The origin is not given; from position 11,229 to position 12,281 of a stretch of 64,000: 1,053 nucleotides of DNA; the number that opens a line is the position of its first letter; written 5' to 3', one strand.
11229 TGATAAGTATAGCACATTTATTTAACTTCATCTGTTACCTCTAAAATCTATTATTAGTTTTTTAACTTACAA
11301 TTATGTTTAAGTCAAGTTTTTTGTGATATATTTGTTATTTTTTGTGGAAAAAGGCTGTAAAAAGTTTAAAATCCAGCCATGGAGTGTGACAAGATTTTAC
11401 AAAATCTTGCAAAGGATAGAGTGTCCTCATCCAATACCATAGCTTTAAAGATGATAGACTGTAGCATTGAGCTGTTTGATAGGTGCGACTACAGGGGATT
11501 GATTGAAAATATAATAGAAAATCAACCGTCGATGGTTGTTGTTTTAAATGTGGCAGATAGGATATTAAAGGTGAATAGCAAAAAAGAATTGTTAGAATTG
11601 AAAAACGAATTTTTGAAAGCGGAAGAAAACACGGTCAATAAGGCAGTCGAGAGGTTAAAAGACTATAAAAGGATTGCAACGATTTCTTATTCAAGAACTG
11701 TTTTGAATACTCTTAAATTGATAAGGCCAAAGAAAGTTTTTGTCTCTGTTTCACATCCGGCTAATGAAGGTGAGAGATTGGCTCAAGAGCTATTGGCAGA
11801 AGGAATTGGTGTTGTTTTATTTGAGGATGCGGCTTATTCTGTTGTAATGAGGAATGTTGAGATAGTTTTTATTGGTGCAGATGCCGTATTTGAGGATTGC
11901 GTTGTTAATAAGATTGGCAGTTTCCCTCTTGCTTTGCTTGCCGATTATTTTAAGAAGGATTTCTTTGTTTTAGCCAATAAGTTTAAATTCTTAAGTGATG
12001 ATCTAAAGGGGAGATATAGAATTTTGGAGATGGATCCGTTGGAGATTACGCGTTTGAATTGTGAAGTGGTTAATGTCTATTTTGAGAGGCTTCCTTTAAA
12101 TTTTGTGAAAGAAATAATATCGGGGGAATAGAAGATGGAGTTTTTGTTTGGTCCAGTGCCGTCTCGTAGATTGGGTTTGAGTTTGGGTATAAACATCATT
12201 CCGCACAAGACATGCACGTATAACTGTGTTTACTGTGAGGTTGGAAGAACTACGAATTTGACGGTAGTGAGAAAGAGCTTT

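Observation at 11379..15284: Candidate new system: non-catalytic-type eIF2B-like protein with radical SAM, fba and pgi (possible bacterial sugar-phosphate sensor)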

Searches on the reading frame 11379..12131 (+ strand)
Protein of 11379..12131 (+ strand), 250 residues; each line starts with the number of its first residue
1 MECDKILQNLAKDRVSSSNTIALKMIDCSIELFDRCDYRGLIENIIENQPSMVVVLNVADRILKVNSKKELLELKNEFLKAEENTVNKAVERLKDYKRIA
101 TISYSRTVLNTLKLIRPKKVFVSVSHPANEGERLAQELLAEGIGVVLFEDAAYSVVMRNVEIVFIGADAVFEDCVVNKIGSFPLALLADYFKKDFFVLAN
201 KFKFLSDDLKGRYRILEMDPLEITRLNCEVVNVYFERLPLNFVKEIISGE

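Call 3: search_protein_families(library=pfam, proteins=[window:11379-12131:+], max_evalue=0.01)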
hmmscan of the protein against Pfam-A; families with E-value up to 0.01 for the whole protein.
window:11379-12131:+ (250 aa): 1 family
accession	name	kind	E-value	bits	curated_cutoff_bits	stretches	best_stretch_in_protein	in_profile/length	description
PF01008.23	IF-2B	-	3.5e-33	115.5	22.4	1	41-247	38-272/280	Initiation factor 2 subunit family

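Call 4: search_protein_families(library=ncbifam, proteins=[window:11379-12131:+], max_evalue=0.01)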
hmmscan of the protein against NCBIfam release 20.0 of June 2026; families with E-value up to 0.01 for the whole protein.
window:11379-12131:+ (250 aa): 8 families
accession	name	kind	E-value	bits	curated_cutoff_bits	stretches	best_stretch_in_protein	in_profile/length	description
NF004994.0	PRK06372.1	equivalog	4.3e-33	114.8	249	1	7-248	3-241/253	translation initiation factor IF-2B subunit delta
NF006210.0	PRK08335.1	equivalog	3.1e-22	79.1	339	1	5-248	8-264/275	translation initiation factor IF-2B subunit alpha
TIGR00524.1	eIF-2B_rel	subfamily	4.3e-20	72.1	185.85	1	95-248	118-296/303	S-methyl-5-thioribose-1-phosphate isomerase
TIGR00511.1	ribulose_e2b2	equivalog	2.7e-16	59.7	314.1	1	66-224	82-250/301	ribose 1,5-bisphosphate isomerase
NF004700.0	PRK06036.1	equivalog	1.9e-13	50.2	528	1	119-247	183-322/339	S-methyl-5-thioribose-1-phosphate isomerase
NF004326.0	PRK05720.1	subfamily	3.6e-12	45.7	271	1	117-203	191-281/358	s-methyl-5-thioribose-1-phosphate isomerase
TIGR00512.1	salvage_mtnA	equivalog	3.8e-12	45.8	279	1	116-201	183-272/335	S-methyl-5-thioribose-1-phosphate isomerase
NF004436.0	PRK05772.1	equivalog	5.5e-11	42.3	521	1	120-228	204-316/363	S-methyl-5-thioribose-1-phosphate isomerase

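Call 5: find_homologous_proteins(query=window:11379-12131:+)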
Query window:11379-12131:+ (250 aa): 43 proteins with E <= 0.001 among 1034 candidates.
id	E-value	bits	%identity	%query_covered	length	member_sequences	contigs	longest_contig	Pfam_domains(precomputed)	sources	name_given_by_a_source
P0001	1.4e-154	530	100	100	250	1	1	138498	PF01008.24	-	-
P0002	2.6e-119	415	79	100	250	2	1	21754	PF01008.24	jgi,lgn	-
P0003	1.5e-118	413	78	100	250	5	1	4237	PF01008.24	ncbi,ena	-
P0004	9.5e-116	403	76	100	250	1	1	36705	PF01008.24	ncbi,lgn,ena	-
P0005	9.6e-116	403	75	100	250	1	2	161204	PF01008.24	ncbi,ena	-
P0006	2.7e-114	399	75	100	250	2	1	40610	PF01008.24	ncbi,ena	-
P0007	7.1e-114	397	73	100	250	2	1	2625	PF01008.24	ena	-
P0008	5.2e-88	313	61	100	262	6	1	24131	PF01008.24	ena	-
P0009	1.2e-84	302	59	100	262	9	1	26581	PF01008.24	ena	-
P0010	1.2e-83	298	57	100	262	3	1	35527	PF01008.24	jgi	-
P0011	2.3e-83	298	60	100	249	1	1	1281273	PF01008.24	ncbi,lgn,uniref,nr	ncbi:hypothetical protein [Hippea alviniae]|uniref:hypothetical protein n=1 Tax=Hippea alviniae TaxI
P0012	1.0e-82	295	58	100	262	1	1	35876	PF01008.24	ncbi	-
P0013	1.5e-77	278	55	98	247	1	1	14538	PF01008.24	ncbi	-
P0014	1.8e-77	278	55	100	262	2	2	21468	PF01008.24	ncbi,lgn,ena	-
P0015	1.3e-76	275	57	100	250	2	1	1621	PF01008.24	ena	-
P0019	6.4e-63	231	47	100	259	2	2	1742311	PF01008.24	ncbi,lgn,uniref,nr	ncbi:hypothetical protein [Hippea sp. KM1]|uniref:hypothetical protein n=1 Tax=Hippea sp. KM1 TaxID=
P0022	3.3e-42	163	38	99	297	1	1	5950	PF01008.24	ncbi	-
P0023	1.8e-40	157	39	95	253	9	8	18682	PF01008.24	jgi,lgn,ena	jgi:translation initiation factor 2B subunit (eIF-2B alpha/beta/delta family)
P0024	9.5e-19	86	33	99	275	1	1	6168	PF01008.24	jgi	jgi:translation initiation factor 2B subunit (eIF-2B alpha/beta/delta family)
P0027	4.3e-15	74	34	74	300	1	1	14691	PF01008.24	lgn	-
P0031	4.0e-11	61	34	73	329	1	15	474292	PF01008.24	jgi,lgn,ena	jgi:ribose 1,5-bisphosphate isomerase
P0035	3.3e-9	55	30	98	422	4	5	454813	PF12694.13,PF01008.24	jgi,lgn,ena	-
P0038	3.0e-8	52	30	72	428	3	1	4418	PF00293.35,PF01008.24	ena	-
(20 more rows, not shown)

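Call 6: search_solved_structures(query=window:11379-12131:+, max_evalue=0.01, show_alignments=3)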
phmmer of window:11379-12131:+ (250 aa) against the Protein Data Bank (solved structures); distinct sequences matched with E-value up to 0.01: 31.
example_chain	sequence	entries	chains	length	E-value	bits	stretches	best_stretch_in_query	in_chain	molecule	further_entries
1vb5_A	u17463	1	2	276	1e-18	71.2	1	6-248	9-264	translation initiation factor eIF-2B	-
9y3t_G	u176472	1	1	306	3.3e-13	53.2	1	91-205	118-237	Translation initiation factor eIF2B subunit alpha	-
6caj_H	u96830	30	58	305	3.3e-13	53.2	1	91-205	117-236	Translation initiation factor eIF-2B subunit alpha | Translation initiation factor eIF2B subunit alpha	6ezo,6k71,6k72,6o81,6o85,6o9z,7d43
7f66_A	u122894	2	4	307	3.4e-13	53.2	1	91-205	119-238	Translation initiation factor eIF-2B subunit alpha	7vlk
7kma_A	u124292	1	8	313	3.5e-13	53.1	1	91-205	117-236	Translation initiation factor eIF-2B subunit alpha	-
3ecs_A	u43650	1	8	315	3.6e-13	53.1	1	91-205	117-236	Translation initiation factor eIF-2B subunit alpha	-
7l70_G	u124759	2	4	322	3.7e-13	53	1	91-205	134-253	Translation initiation factor eIF-2B subunit alpha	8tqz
9qc6_A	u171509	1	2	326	3.9e-13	53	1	91-205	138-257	Translation initiation factor eIF2B subunit alpha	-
7kmf_H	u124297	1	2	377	5.5e-13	52.5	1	91-205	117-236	Translation initiation factor eIF-2B subunit alpha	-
1t5o_A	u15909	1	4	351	1.5e-11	47.8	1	113-247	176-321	Translation initiation factor eIF2B, subunit delta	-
6i3m_A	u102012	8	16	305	4.7e-11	46.1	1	67-206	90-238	Translation initiation factor eIF-2B subunit alpha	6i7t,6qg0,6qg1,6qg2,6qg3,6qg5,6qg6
3vm6_A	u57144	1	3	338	1.2e-10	44.8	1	64-224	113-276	Translation initiation factor eIF-2B, delta subunit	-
5yfs_A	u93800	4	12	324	1.9e-10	44.2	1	62-224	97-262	Ribose 1,5-bisphosphate isomerase | Ribose-1,5-bisphosphate isomerase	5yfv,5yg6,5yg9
3a11_A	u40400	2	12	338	5.9e-10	42.6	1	64-224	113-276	Translation initiation factor eIF-2B, delta subunit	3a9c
5b04_A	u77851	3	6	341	7.2e-10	42.3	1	95-213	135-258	Translation initiation factor eIF-2B subunit alpha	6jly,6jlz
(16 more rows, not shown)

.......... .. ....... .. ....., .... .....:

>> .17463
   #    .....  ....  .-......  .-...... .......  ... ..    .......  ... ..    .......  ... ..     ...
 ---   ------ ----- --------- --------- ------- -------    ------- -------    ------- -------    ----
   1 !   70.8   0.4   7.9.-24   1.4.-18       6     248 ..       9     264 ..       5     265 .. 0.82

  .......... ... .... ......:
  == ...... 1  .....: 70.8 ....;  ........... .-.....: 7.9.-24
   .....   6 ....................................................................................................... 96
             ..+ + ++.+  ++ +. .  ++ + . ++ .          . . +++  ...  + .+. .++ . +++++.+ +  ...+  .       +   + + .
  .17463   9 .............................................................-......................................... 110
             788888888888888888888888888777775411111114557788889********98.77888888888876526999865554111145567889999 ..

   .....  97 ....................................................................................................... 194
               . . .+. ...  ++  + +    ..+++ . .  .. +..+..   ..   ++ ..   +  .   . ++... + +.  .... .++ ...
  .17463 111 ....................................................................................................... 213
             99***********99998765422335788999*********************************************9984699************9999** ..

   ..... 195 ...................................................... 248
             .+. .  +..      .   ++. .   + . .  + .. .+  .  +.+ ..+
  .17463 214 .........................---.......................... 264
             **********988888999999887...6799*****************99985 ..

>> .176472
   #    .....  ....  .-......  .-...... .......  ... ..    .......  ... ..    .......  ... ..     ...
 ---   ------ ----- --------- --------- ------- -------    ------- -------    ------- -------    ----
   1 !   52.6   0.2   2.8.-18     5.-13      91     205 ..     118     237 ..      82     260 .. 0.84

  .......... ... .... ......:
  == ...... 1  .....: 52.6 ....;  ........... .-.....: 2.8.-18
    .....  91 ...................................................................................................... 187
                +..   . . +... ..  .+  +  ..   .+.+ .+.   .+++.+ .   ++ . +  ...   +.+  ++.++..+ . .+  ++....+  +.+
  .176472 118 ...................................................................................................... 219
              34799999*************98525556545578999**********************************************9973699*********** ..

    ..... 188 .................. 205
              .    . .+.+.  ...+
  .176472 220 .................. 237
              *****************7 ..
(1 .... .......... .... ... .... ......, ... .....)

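Call 7: find_encoding_contigs(protein=P0011, flank=6000, max_places=2)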
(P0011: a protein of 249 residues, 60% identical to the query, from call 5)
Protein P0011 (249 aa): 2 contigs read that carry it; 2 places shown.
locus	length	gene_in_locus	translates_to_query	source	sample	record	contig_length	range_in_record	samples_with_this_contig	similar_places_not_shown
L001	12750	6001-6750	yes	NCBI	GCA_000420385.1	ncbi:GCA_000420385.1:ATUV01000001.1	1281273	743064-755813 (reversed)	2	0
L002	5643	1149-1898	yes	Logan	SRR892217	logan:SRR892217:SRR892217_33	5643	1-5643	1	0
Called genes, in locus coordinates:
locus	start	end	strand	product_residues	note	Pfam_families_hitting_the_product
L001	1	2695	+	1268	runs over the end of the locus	PF00092:VWA (faint), PF28373:PilY1_homolog_dom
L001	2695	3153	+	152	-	PF07963:N_methyl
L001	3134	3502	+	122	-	PF07963:N_methyl (weak)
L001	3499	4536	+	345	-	PF07963:N_methyl (weak), PF16074:PilW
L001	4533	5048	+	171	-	-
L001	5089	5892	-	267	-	PF02826:2-Hacid_dh_C, PF03446:NAD_binding_2 (weak), PF03807:F420_oxidored, PF02153:PDH_N (weak), PF14748:P5CR_dimer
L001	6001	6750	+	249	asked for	PF01008:IF-2B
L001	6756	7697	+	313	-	PF04055:Radical_SAM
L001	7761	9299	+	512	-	PF09820:AAA-ATPase_like, PF08011:PDDEXK_9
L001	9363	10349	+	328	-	PF01116:F_bP_aldolase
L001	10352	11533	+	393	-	PF00015:MCPsignal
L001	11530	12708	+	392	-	PF00342:PGI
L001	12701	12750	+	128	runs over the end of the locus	PF13279:4HBT_2, PF03061:4HBT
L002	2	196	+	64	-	?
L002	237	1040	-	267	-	PF02826:2-Hacid_dh_C, PF03446:NAD_binding_2 (weak), PF03807:F420_oxidored, PF02153:PDH_N (weak), PF14748:P5CR_dimer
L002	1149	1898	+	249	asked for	PF01008:IF-2B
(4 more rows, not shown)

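Call 8: find_encoding_contigs(protein=P0019, flank=6000, max_places=2)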
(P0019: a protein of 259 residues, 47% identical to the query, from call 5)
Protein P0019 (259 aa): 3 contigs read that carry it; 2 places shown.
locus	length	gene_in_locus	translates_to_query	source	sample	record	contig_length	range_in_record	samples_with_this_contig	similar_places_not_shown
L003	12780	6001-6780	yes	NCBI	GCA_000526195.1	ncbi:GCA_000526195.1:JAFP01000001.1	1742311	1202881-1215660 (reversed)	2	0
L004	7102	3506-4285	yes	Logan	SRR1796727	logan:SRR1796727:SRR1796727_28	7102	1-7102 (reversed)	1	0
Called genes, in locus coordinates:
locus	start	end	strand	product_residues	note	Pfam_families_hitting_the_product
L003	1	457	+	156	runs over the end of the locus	PF03449:GreA_GreB_N, PF01272:GreA_GreB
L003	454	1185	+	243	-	PF10418:DHODB_Fe-S_bind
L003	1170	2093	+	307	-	PF01180:DHO_dh, PF01207:Dus (weak)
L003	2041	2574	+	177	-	PF03548:LolA (weak)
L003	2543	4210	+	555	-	PF20903:SPL, PF04055:Radical_SAM (weak)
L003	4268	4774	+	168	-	PF02915:Rubrerythrin, PF21349:RUBY_RBDX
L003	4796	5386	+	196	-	-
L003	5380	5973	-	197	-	-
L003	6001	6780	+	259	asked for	PF01008:IF-2B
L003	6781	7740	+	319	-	PF04055:Radical_SAM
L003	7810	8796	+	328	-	PF01116:F_bP_aldolase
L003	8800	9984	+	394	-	PF06103:DUF948 (faint), PF00672:HAMP (weak), PF26039:Dcst2 (faint), PF06009: (faint), PF07889:DUF1664 (faint), PF00015:MCPsignal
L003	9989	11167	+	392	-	PF00342:PGI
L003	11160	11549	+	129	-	PF13279:4HBT_2, PF03061:4HBT (weak)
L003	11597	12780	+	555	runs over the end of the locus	PF00920:ILVD_EDD_N, PF24877:ILV_EDD_C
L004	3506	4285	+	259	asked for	PF01008:IF-2B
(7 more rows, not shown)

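Call 9: find_encoding_contigs(protein=P0023, flank=6000, max_places=3)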
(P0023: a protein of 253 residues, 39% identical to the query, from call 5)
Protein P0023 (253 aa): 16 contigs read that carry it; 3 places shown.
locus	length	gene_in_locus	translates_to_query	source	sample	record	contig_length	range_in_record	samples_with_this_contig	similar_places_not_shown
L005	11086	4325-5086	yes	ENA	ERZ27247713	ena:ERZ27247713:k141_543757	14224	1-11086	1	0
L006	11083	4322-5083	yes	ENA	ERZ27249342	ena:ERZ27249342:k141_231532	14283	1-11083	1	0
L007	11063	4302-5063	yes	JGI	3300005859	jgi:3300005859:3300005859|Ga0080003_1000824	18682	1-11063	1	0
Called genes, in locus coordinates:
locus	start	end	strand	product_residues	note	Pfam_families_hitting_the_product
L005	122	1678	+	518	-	PF00083:Sugar_tr, PF06609:TRI12, PF07690:MFS_1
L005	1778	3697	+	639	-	PF13623:SurA_N_2, PF13624:SurA_N_3, PF13145:Rotamase_2, PF13616:Rotamase_3, PF00639:Rotamase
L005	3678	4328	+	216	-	PF00730:HhH-GPD, PF00633:HHH (weak)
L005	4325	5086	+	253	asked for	PF01008:IF-2B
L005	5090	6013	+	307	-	PF04055:Radical_SAM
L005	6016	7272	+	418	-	PF01545:Cation_efflux, PF16916:ZT_dimer, PF02579:Nitro_FeMo-Co (faint)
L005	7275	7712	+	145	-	PF02502:LacAB_rpiB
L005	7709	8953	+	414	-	PF00464:SHMT, PF00155:Aminotran_1_2 (weak)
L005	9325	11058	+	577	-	PF12895:ANAPC3 (faint), PF07719:TPR_2 (faint), PF13174:TPR_6 (faint), PF13181:TPR_8 (faint), PF13424:TPR_12 (faint), PF13428:TPR_14 (faint), PF13432:TPR_16 (faint), PF14559:TPR_19 (faint), +1 more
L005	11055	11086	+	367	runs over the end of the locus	PF00989:PAS (weak), PF00512:HisKA, PF02518:HATPase_c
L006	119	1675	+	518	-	PF00083:Sugar_tr, PF06609:TRI12 (weak), PF07690:MFS_1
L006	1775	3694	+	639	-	PF13623:SurA_N_2, PF13624:SurA_N_3, PF13145:Rotamase_2, PF13616:Rotamase_3, PF00639:Rotamase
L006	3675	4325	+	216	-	PF00730:HhH-GPD, PF00633:HHH (weak)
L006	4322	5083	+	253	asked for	PF01008:IF-2B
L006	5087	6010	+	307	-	PF04055:Radical_SAM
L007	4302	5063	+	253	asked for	PF01008:IF-2B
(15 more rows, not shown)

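Call 13: find_encoding_contigs(protein=P0022, flank=5000, max_places=1)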
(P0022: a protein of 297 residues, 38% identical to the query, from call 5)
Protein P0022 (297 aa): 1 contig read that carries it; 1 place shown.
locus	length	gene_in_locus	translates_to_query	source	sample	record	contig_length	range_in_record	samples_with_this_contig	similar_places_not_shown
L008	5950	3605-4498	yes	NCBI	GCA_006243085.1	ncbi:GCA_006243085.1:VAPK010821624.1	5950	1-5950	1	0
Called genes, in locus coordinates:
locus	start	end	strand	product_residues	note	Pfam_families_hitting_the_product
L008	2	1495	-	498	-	?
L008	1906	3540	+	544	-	PF00672:HAMP (weak), PF00015:MCPsignal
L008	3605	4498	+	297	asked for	PF01008:IF-2B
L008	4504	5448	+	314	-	PF04055:Radical_SAM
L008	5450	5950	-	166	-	?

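Call 14: find_encoding_contigs(protein=P0024, flank=5000, max_places=1)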
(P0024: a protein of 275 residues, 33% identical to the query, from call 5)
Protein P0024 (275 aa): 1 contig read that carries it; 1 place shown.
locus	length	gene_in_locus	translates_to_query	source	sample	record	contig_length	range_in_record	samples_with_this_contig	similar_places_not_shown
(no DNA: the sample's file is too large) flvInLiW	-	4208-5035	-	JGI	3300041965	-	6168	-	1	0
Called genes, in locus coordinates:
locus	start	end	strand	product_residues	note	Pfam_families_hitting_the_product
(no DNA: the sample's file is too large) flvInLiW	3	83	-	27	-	?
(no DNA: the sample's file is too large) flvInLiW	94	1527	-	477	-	PF13742:tRNA_anti_2, PF01336:tRNA_anti-codon, PF02601:Exonuc_VII_L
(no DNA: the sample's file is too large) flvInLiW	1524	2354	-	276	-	PF00149:Metallophos (weak), PF13277:YmdB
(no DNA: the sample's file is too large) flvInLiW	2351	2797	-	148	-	PF00011:HSP20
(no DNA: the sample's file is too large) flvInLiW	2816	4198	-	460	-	-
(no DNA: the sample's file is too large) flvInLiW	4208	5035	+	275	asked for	PF01008:IF-2B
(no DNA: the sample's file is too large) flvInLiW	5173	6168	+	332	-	?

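Call 15: find_encoding_contigs(protein=P0027, flank=5000, max_places=1)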
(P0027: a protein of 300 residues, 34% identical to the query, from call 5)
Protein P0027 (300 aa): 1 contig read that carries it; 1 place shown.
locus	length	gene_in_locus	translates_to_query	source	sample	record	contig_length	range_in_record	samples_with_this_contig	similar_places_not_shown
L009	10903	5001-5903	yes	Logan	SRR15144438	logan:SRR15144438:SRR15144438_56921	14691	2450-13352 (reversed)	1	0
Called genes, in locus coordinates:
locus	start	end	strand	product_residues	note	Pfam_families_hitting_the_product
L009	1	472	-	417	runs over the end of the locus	PF18990:DUF5723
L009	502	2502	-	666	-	-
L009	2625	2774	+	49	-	-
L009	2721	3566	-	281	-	PF03848:TehB (weak), PF13489:Methyltransf_23, PF05175:MTS (weak), PF13649:Methyltransf_25, PF13847:Methyltransf_31, PF08241:Methyltransf_11, PF08242:Methyltransf_12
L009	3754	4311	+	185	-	PF08207:EFP_N, PF01132:EFP, PF09285:Elong-fact-P_C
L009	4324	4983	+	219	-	PF01351:RNase_HII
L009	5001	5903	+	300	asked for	PF01008:IF-2B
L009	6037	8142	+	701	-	PF13492:GAF_3 (faint), PF01590:GAF (weak), PF13185:GAF_2, PF01590:GAF, PF13185:GAF_2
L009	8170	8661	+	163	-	-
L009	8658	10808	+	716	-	PF01590:GAF, PF13185:GAF_2, PF13492:GAF_3, PF02518:HATPase_c, PF00072:Response_reg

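Call 31: find_related_loci(query=A2, collection=genome_contigs, flank=4000)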
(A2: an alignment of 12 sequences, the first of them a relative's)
Query A2 (250 aa) in genome_contigs; peptide patterns used: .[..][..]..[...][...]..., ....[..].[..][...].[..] (x = any residue, [..] = any of these).
300 stretches matched a pattern; 14 encode a relative of the query (tblastn E <= 1e-3); 14 distinct loci.
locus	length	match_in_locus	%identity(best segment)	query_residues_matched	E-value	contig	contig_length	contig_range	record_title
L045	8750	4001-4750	77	1-250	4e-128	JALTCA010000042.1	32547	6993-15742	MAG: Desulfurellales bacterium isolate S013_maxbin2_scaf2bin.154 S013_NODE_207_length_32547_cov_11.480352, whole genome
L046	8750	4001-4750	75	1-250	2e-125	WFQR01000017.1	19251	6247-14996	MAG: Hippea sp. isolate S013_75 k151_113134, whole genome shotgun sequence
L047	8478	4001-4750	76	1-250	7e-125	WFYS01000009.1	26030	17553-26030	MAG: Desulfurellaceae bacterium isolate S142_15 k151_113253, whole genome shotgun sequence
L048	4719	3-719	56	11-249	3e-77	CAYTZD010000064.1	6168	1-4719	MAG TPA_asm: uncultured Hippea sp. isolate binchicken_co36_212 genome assembly, contig: NODE_9448_length_6168_cov_57.863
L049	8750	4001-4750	74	1-250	4e-124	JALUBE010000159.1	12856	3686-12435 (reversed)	MAG: Desulfurellales bacterium isolate S142_metabat1_scaf2bin.003 S142_NODE_819_length_12856_cov_2.555425, whole genome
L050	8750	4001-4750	43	2-249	7e-61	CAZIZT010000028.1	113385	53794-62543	MAG TPA_asm: uncultured Desulfurellales bacterium isolate binchicken_co219_109 genome assembly, contig: k141_119644, who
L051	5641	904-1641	44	7-249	8e-60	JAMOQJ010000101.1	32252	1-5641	MAG: Desulfurellales bacterium isolate 4559-240_metabat2_scaf2bin.076 4559-240_scaffold_611_c1, whole genome shotgun seq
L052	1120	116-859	43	2-246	1e-61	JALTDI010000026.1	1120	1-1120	MAG: Desulfurellales bacterium isolate S014_maxbin2_scaf2bin.002 S014_NODE_112444_length_1120_cov_26.662638, whole genom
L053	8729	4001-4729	42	7-246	1e-56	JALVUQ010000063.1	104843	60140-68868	MAG: Desulfurellales bacterium isolate M10_maxbin2_scaf2bin.072 M10_NODE_40_length_104843_cov_20.062311, whole genome sh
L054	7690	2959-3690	45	6-246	3e-56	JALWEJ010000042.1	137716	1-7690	MAG: Desulfurellales bacterium isolate T11_metabat1_scaf2bin.081 T11_NODE_21_length_137716_cov_3.373671, whole genome sh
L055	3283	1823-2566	38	1-243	1e-46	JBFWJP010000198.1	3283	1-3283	MAG: Desulfurella sp. isolate CA_2019_NHSR_21 NODE_66030_length_3283_cov_3.521546_NHSR, whole genome shotgun sequence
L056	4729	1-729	37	8-249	7e-47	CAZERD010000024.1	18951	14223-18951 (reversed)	MAG TPA_asm: uncultured Desulfurellales bacterium isolate SRP128015_co1_469 genome assembly, contig: NODE_3988_length_18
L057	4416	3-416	42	109-246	3e-34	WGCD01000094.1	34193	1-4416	MAG: Desulfurellaceae bacterium isolate S144_51 k151_348345, whole genome shotgun sequence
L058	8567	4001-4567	31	82-243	6e-14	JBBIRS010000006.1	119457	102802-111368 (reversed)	MAG: Planctomycetales bacterium isolate QH1S170213_bin_355 NODE_181_length_119457_cov_6.128792, whole genome shotgun seq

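Call 38: search_protein_representatives(alignment_id=A2)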
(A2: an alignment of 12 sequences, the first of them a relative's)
Query: 12 sequences, 249 profile positions. Proteins with E-value up to 0.001 (for the whole library): 7144; up to 1e-10: 3362; up to 1e-30: 106. The best 150 are listed.
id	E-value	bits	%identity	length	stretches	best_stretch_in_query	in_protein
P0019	2.7e-111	387.4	-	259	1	1-249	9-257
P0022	7.5e-101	353.2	-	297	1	2-249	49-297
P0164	3.4e-88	311.7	-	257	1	5-248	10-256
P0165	4.7e-85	301.4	-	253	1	2-246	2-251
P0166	7.7e-82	290.9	-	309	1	4-249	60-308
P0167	2.6e-44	168.0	-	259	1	3-246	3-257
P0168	1.0e-42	162.8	-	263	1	5-248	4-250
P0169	9.8e-42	159.5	-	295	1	3-245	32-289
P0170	1.6e-41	158.9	-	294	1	7-249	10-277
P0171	1.9e-41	158.6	-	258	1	7-248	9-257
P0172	3.1e-40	154.6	-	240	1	10-247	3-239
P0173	6.7e-39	150.3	-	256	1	9-246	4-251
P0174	9.1e-39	149.8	-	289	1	6-247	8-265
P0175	2.1e-38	148.7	-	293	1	2-247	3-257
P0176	7.1e-38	146.9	-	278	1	6-247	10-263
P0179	1.3e-37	146.0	-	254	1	7-204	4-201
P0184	2.5e-36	141.8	-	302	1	7-248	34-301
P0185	3.8e-36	141.2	-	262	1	2-246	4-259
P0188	1.1e-35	139.8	-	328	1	31-247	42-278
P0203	2.1e-33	132.2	-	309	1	7-249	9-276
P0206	3.8e-33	131.4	-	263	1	4-248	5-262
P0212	1.2e-32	129.8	-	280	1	5-247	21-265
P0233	1.4e-31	126.3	-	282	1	6-247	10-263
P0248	2.9e-31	125.3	-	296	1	5-247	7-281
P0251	3.3e-31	125.1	-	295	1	48-248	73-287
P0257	3.8e-31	124.8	-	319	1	5-248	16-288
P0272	1.3e-30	123.1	-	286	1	2-247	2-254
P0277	1.6e-30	122.8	-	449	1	3-248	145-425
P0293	5.4e-30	121.1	-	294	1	5-247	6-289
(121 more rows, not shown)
